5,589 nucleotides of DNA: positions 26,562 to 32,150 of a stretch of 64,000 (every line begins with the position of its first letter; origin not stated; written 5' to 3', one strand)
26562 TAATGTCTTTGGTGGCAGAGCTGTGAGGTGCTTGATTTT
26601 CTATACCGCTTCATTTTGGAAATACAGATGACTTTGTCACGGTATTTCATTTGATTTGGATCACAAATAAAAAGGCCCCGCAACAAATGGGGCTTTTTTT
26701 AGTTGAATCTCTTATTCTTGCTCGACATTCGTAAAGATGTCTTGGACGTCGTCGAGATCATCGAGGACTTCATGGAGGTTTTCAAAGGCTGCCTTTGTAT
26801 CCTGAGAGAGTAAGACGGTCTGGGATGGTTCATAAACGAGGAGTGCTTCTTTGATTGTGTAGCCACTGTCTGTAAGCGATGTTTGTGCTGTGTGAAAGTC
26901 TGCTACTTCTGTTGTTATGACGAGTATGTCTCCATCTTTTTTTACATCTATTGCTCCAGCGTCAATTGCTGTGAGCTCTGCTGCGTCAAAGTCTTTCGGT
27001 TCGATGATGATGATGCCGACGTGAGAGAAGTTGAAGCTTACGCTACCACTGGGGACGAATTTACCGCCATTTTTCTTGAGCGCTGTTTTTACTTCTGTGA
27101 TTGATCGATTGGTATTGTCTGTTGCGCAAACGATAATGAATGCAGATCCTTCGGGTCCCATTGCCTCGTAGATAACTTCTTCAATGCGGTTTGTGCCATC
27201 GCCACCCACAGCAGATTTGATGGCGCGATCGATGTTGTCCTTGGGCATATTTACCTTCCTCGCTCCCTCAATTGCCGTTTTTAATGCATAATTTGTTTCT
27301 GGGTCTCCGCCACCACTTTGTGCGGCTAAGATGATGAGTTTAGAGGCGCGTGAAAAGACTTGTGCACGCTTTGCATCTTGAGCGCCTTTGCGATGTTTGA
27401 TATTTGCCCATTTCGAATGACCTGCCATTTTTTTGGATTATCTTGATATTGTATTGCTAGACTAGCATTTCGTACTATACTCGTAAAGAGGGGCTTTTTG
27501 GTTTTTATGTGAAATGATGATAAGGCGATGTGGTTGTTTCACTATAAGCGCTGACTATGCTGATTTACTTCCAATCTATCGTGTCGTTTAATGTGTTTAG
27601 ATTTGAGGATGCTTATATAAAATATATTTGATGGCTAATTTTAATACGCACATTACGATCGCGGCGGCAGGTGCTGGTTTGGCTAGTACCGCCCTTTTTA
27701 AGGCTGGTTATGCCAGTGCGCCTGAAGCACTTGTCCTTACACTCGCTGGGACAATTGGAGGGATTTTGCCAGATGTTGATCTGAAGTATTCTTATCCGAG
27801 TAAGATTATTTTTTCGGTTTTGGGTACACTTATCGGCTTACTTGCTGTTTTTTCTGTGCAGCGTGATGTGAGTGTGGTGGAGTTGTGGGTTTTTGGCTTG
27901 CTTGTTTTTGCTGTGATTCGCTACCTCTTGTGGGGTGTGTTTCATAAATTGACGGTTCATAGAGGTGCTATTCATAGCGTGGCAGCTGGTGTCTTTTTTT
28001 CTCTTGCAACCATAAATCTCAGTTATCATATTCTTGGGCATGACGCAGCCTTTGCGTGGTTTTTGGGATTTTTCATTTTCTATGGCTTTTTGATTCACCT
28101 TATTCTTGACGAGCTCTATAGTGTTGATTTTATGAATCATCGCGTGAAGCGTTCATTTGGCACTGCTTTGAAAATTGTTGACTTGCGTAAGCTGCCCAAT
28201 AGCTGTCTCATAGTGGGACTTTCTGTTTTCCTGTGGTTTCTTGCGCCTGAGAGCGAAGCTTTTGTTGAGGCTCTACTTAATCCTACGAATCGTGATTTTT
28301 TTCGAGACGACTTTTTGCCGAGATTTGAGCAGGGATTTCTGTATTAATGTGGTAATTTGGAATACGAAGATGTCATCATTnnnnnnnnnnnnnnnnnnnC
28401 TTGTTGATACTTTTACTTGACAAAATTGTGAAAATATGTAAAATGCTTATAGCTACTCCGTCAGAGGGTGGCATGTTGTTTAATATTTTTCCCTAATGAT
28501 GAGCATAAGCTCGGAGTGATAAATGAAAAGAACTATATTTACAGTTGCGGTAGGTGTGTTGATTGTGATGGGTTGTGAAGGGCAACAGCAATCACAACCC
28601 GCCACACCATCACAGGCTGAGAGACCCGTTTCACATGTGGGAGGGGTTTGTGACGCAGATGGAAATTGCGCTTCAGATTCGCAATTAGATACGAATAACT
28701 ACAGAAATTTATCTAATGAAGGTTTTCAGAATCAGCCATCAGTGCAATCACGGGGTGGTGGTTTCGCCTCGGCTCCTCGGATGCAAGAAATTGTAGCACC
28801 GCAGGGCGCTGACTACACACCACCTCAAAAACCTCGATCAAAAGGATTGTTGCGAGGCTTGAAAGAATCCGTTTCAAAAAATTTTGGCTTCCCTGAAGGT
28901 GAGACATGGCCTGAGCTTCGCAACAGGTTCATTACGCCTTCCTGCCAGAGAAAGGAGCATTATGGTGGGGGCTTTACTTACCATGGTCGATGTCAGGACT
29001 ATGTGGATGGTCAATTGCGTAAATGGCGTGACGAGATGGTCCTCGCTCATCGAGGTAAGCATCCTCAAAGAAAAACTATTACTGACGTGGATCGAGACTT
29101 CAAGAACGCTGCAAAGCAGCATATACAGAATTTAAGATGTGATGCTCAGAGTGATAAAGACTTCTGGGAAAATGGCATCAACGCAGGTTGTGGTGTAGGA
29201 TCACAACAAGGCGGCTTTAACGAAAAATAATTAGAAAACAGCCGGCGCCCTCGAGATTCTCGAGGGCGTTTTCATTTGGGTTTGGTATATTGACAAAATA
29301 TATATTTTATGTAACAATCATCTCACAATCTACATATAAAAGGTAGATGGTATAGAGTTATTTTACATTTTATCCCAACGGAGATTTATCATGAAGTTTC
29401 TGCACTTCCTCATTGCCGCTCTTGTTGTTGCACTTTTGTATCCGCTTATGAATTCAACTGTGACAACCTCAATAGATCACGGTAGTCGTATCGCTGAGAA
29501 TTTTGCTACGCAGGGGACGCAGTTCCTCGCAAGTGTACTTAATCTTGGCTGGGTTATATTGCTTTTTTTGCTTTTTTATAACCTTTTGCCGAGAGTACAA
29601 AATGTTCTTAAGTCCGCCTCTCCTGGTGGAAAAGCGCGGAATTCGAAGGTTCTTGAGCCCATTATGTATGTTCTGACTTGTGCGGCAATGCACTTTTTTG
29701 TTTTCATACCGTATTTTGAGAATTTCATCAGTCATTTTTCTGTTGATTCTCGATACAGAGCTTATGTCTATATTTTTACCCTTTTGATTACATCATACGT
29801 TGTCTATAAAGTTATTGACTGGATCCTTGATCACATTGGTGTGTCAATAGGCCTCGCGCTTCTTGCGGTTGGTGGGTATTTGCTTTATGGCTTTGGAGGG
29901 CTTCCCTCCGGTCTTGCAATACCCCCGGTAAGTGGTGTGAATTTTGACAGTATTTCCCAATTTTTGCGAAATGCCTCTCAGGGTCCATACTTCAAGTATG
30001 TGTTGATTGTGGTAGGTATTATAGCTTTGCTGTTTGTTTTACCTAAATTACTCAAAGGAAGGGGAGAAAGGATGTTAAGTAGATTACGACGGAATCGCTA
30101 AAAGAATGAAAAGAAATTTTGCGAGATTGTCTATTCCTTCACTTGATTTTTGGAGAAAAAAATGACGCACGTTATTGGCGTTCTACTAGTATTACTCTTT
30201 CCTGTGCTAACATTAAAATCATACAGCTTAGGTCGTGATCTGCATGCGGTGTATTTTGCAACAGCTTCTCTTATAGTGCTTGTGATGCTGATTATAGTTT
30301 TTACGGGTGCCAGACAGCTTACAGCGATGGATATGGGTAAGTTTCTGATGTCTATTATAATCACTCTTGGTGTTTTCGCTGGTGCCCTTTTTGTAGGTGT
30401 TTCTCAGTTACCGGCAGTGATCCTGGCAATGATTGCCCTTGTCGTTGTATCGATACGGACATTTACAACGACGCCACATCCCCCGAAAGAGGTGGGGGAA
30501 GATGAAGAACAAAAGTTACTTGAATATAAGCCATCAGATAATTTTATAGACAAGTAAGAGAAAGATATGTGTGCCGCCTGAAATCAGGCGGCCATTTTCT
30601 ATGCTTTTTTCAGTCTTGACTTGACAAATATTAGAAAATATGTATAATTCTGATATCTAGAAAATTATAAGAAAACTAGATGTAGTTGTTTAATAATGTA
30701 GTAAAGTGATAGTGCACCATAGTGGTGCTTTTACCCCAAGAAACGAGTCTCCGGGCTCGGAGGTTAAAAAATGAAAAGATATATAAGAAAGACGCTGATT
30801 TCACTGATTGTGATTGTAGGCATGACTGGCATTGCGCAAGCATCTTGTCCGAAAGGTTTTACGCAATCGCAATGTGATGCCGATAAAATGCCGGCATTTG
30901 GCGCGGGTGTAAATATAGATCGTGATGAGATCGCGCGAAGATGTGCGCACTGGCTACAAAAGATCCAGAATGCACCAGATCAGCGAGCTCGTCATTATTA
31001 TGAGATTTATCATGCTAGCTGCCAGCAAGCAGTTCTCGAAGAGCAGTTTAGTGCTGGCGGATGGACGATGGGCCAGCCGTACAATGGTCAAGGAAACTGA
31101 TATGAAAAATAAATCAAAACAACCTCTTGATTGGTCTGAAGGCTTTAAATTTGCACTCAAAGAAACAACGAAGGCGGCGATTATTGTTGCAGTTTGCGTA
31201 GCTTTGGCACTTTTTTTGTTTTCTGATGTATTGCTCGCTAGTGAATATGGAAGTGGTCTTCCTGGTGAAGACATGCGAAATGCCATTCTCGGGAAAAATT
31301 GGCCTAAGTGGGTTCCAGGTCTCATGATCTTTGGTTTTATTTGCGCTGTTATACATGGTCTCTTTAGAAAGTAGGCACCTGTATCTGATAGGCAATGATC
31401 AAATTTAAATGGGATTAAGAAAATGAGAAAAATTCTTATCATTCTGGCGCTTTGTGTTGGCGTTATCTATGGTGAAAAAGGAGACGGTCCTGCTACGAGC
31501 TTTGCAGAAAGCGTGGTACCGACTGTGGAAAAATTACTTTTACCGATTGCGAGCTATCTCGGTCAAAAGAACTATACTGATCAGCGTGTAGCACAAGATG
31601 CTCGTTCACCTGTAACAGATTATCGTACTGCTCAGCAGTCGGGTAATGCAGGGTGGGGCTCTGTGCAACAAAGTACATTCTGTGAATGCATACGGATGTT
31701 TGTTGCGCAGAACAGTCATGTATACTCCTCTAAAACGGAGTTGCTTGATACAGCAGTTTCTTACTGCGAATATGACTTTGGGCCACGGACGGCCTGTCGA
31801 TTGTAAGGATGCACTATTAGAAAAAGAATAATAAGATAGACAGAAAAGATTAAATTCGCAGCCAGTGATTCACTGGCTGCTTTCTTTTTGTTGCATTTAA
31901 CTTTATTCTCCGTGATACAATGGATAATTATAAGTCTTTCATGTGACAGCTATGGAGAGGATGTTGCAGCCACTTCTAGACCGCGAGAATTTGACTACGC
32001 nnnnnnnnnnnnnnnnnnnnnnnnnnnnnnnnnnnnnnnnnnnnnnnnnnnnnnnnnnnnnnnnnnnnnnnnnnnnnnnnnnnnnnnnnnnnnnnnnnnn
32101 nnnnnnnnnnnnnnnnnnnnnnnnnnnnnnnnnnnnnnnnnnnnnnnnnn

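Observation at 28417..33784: Island of six orphan secreted/membrane mini-proteins in three insulated transcription units plus an acidic HExxH protein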

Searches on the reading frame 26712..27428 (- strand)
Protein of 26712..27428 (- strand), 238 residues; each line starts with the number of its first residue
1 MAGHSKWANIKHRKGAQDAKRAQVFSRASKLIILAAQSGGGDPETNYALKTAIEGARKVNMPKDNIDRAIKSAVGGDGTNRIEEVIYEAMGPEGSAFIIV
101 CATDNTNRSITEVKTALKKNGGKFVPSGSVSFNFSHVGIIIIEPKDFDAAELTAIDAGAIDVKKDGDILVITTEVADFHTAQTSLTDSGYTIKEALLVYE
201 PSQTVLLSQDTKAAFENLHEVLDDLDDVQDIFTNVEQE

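Call 12: find_related_loci(query=window:26712-27428:-, collection=genome_contigs, flank=10000)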
Query window:26712-27428:- (238 aa) in genome_contigs; peptide patterns used: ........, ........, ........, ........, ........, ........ (x = any residue, [..] = any of these).
600 stretches matched a pattern (row limit reached: there are more); 598 encode a relative of the query (tblastn E <= 1e-3); the best 80 are kept; 80 distinct loci.
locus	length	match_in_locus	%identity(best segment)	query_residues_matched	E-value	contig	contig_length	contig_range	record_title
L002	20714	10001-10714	45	1-236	6e-66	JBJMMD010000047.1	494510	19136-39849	MAG: Thermomicrobiales bacterium isolate 12C16O_72h_100_P16_coass_bin_33 k141_1814307, whole genome shotgun sequence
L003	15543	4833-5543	46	1-235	2e-62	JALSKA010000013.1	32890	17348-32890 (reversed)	MAG: Ardenticatenaceae bacterium isolate 354-166_metabat2_scaf2bin.128 354-166_scaffold_1172_c1, whole genome shotgun se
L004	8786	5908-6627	46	1-236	4e-62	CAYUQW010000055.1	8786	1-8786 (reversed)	MAG TPA_asm: uncultured Flavobacteriaceae bacterium isolate SRP163575_co3_147 genome assembly, contig: NODE_8780_length_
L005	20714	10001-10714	45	1-236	3e-62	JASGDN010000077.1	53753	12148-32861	MAG: Thermomicrobiales bacterium isolate 4M006 JMF-2106-05-0004.bin.6_78, whole genome shotgun sequence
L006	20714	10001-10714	45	1-236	1e-61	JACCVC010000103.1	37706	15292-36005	MAG: Chloroflexia bacterium isolate MGR_bin116 SD2897-2912_k127_7954547, whole genome shotgun sequence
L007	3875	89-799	47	1-235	1e-61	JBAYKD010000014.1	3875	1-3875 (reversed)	MAG: Candidatus Paceibacterota bacterium isolate SO_2016_GW1_71 scaffold46479_OW334_2016, whole genome shotgun sequence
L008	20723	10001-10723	44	1-238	2e-59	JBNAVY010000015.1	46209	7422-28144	MAG: Thermoanaerobacteraceae bacterium isolate Kamch4342-D-MF-050 bin61.fa-15, whole genome shotgun sequence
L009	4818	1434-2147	42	1-236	4e-59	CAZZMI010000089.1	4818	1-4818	MAG TPA_asm: uncultured Anaerolineae bacterium isolate SRP104967_co2_36 genome assembly, contig: NODE_6127_length_4818_c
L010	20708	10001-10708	45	1-236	1e-58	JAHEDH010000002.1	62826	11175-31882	MAG: bacterium isolate Ww195 NODE_362_length_62826_cov_4.263296, whole genome shotgun sequence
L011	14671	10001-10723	46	1-236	1e-58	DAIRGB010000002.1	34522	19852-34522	MAG TPA_asm: Patescibacteria group bacterium isolate CTOTU29514 NODE_831_length_34522_cov_6.743697, whole genome shotgun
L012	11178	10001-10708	44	1-236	6e-58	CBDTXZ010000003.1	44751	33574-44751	MAG TPA_asm: uncultured bacterium isolate ERR2431957_binner23_Refined_4 genome assembly, contig: ERZ23878503.44, whole g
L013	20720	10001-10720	44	1-236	9e-58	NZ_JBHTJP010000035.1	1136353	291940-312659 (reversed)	Salinimicrobium gaetbulicola strain CCUG 60898 GCM70027494_19, whole genome shotgun sequence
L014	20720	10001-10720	44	1-238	1e-57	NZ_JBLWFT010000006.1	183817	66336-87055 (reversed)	Aquisalimonas sp. APHAB1-3 NODE_6_length_183817_cov_44.992531, whole genome shotgun sequence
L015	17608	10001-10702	43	1-234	3e-57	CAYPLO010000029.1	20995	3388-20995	MAG TPA_asm: uncultured Aquificales bacterium isolate SRP163575_co1_226 genome assembly, contig: NODE_5213_length_20995_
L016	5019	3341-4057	45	1-236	4e-57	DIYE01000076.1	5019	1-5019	MAG TPA_asm: Alphaproteobacteria bacterium UBA6062 UBA6062_contig_15487, whole genome shotgun sequence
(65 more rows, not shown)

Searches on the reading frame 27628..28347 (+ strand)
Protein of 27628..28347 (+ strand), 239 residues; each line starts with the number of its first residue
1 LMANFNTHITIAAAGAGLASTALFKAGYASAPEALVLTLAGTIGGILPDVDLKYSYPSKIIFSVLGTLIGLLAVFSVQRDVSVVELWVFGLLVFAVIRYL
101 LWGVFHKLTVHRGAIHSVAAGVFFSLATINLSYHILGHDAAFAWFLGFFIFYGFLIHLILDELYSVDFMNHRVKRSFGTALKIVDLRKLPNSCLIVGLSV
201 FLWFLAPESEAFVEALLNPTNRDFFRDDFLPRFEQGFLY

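Call 5: search_protein_families(library=pfam, proteins=[window:27628-28347:+], max_evalue=1)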
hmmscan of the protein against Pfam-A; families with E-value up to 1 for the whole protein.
window:27628-28347:+ (239 aa): 2 families
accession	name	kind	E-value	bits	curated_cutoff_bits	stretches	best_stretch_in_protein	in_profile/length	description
PF04307.19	YdjM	-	5.2e-10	39.5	29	1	2-165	1-110/176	YdjM inner membrane protein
PF10031.14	DUF2273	-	0.56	10.7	25.4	1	55-75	4-24/48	Small integral membrane protein (DUF2273)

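Call 6: search_protein_families(library=ncbifam, proteins=[window:27628-28347:+], max_evalue=1)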
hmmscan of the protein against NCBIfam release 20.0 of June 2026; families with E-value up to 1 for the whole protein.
window:27628-28347:+ (239 aa): 1 family
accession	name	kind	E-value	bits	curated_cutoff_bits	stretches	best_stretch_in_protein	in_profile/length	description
TIGR03648.1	Na_symport_lg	subfamily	0.0027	16.2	320.75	1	58-135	411-487/547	VC_2705 family sodium/solute symporter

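Call 36: find_related_loci(query=window:27631-28347:+, collection=metagenome_contigs, flank=10000)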
Query window:27631-28347:+ (238 aa) in metagenome_contigs; peptide patterns used: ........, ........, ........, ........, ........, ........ (x = any residue, [..] = any of these).
135 stretches matched a pattern; 49 encode a relative of the query (tblastn E <= 1e-3); 49 distinct loci.
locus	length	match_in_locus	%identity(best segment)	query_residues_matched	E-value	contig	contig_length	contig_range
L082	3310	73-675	78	37-237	2e-105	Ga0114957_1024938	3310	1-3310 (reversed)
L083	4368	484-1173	54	1-230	1e-80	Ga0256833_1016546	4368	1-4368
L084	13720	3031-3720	57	1-230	2e-80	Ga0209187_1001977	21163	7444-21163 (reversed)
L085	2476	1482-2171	53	1-230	4e-80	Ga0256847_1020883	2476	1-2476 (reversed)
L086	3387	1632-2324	52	1-231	1e-78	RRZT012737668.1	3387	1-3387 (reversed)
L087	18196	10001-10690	51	1-230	1e-76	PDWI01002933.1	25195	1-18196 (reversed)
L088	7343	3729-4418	51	1-230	5e-76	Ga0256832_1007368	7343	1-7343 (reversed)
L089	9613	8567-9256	49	1-230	4e-75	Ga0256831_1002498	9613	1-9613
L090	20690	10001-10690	47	1-230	1e-71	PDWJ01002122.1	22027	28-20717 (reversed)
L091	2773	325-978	48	1-218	2e-69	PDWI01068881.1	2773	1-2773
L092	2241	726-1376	49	1-217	2e-69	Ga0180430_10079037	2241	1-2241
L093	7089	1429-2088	51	1-220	5e-64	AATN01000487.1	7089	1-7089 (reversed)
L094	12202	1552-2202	41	1-217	2e-55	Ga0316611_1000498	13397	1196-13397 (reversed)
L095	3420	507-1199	37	1-231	1e-50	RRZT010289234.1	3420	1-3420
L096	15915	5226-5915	41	1-230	8e-49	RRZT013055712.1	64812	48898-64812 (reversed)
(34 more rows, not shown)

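Call 60: search_protein_families(library=pfam, proteins=[L082:875-1258:-], max_evalue=0.00001)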
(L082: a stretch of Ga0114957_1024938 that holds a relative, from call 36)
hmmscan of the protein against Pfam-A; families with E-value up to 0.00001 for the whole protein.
L082:875-1258:- (127 aa): 0 families

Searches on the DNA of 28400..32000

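Call 69: search_rna_families(source=window, start=28400, end=32000, threshold=evalue, max_evalue=1)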
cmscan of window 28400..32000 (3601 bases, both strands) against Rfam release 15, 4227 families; matches with E-value up to 1: 1.
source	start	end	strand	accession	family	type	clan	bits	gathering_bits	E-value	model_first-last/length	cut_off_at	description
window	31811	31891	+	RF02371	PyrG_leader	Cis-reg; leader;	-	27.9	65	0.83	1-78/78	no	PyrG leader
